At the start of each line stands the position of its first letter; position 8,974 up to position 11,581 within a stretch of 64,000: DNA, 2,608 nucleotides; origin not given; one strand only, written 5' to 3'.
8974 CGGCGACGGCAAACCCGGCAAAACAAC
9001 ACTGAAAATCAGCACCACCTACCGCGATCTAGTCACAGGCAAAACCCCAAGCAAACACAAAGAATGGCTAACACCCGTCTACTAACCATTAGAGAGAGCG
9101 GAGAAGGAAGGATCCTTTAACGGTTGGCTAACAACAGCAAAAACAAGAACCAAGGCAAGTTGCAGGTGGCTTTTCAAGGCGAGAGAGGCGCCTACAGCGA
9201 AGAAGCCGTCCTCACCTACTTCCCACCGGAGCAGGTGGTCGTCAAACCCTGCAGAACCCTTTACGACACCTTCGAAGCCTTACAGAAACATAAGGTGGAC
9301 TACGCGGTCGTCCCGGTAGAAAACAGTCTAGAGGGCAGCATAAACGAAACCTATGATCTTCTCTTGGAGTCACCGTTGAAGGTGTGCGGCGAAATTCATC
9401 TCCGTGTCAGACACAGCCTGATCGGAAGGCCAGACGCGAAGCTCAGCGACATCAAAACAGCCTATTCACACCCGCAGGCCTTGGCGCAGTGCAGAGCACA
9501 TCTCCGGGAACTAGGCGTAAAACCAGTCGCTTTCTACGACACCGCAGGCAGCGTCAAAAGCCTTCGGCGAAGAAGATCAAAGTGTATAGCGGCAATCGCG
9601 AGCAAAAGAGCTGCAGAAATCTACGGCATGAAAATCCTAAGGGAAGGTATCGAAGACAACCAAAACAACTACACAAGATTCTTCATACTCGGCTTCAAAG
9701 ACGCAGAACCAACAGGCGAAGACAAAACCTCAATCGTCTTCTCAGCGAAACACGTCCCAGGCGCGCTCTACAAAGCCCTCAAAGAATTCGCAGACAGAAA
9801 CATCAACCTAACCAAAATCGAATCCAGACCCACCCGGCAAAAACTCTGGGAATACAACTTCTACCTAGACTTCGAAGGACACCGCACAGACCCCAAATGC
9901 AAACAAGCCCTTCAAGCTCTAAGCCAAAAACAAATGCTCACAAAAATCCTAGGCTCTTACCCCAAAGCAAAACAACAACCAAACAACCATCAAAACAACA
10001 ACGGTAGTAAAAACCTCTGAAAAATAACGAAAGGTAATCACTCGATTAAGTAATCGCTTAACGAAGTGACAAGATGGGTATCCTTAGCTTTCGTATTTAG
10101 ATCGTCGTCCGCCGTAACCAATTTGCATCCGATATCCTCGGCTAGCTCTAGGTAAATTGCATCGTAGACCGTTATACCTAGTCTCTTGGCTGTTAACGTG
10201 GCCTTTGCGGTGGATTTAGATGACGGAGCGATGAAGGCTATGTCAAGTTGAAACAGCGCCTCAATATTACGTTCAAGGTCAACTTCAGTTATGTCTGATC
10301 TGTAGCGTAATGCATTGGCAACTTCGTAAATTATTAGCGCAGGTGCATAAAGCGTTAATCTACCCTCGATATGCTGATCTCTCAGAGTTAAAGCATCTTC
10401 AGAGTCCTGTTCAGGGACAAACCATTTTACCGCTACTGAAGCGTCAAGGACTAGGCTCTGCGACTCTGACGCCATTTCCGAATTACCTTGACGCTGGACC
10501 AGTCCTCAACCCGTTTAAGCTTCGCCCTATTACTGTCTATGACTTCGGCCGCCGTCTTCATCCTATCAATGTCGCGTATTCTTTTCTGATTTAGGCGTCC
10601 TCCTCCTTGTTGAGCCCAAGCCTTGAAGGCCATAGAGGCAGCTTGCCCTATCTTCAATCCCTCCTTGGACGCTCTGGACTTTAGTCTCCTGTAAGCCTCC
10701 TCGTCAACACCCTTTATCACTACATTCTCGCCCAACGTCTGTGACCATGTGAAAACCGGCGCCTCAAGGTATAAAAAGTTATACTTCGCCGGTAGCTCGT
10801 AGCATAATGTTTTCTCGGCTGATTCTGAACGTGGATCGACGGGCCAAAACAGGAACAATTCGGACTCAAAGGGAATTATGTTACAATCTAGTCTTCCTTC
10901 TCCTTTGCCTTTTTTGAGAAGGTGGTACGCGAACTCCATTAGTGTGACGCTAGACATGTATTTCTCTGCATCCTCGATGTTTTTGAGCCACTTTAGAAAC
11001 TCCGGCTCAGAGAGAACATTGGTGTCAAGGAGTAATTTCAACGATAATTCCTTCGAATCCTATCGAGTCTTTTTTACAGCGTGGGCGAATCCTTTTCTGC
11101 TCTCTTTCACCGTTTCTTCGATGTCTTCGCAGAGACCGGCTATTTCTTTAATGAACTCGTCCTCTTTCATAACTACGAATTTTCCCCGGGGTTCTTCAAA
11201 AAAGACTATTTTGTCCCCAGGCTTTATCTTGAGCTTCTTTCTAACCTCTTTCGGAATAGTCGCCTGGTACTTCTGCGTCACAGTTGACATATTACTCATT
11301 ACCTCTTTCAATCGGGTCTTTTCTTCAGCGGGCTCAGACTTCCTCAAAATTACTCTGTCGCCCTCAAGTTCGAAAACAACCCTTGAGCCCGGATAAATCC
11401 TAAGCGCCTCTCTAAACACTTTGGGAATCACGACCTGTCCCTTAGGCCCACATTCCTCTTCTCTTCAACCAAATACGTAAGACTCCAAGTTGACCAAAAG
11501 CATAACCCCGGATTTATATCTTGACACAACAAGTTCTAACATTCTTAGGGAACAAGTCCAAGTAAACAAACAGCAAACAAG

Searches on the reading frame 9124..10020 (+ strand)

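Call 42: search_protein_families(library=pfam, proteins=[window:9124-10020:+], max_evalue=0.01)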
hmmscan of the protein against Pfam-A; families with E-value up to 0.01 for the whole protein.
window:9124-10020:+ (298 aa): 2 families
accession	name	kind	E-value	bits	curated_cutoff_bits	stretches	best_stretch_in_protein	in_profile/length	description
PF00800.23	PDT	-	7.4e-65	218.6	25.2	1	15-191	1-178/181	Prephenate dehydratase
PF01842.31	ACT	-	2.9e-10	40.2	27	1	202-266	1-64/66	ACT domain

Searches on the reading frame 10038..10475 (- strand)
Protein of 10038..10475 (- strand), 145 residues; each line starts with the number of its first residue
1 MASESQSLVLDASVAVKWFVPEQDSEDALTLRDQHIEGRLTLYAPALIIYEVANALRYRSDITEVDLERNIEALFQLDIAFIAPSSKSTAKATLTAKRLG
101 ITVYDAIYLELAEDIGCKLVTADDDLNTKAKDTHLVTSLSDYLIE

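Call 42: search_protein_families(library=pfam, proteins=[window:10038-10475:-], max_evalue=0.01)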
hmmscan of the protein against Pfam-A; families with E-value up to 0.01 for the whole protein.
window:10038-10475:- (145 aa): 2 families
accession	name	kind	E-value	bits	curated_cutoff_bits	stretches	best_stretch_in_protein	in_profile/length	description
PF01850.27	PIN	-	1.4e-11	45.5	23.6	1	9-130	2-118/120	PIN domain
PF13470.12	PIN_3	-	0.0052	18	27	1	8-118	2-107/115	PIN domain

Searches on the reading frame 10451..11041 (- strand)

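Call 42: search_protein_families(library=pfam, proteins=[window:10451-11041:-], max_evalue=0.01)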
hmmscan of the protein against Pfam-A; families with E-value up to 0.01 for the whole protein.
window:10451-11041:- (196 aa): 2 families
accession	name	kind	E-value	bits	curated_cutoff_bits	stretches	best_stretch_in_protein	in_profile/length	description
PF01850.27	PIN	-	0.00013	23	23.6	1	4-47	2-51/120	PIN domain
PF22513.2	FitA-like_RHH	-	0.0039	17.6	27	1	106-128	2-24/39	Antitoxin FitA-like, ribbon-helix-helix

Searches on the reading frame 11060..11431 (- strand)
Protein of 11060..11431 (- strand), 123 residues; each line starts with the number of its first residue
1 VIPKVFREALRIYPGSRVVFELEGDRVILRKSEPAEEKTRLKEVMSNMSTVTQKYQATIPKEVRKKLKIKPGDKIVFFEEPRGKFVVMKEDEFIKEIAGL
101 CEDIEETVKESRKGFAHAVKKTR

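Call 71: search_protein_families(library=pfam, proteins=[window:11060-11431:-], max_evalue=0.01)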
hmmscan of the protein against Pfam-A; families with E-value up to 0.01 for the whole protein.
window:11060-11431:- (123 aa): 4 families
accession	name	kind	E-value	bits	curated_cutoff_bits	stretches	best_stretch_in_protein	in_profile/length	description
PF04014.23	MazE_antitoxin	-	5.2e-20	71.6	24.7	2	50-91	3-44/48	Antidote-toxin recognition MazE, bacterial antitoxin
PF15937.10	PrlF_antitoxin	-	2.9e-11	43.8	32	1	49-91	2-44/99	prlF antitoxin for toxin YhaV_toxin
PF01176.25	eIF-1a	-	1.9e-05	24.7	30.2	0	53-76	25-48/64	Translation initiation factor 1A / IF-1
PF03459.23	TOBE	-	0.0075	16.9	22.3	0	56-77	34-55/64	TOBE domain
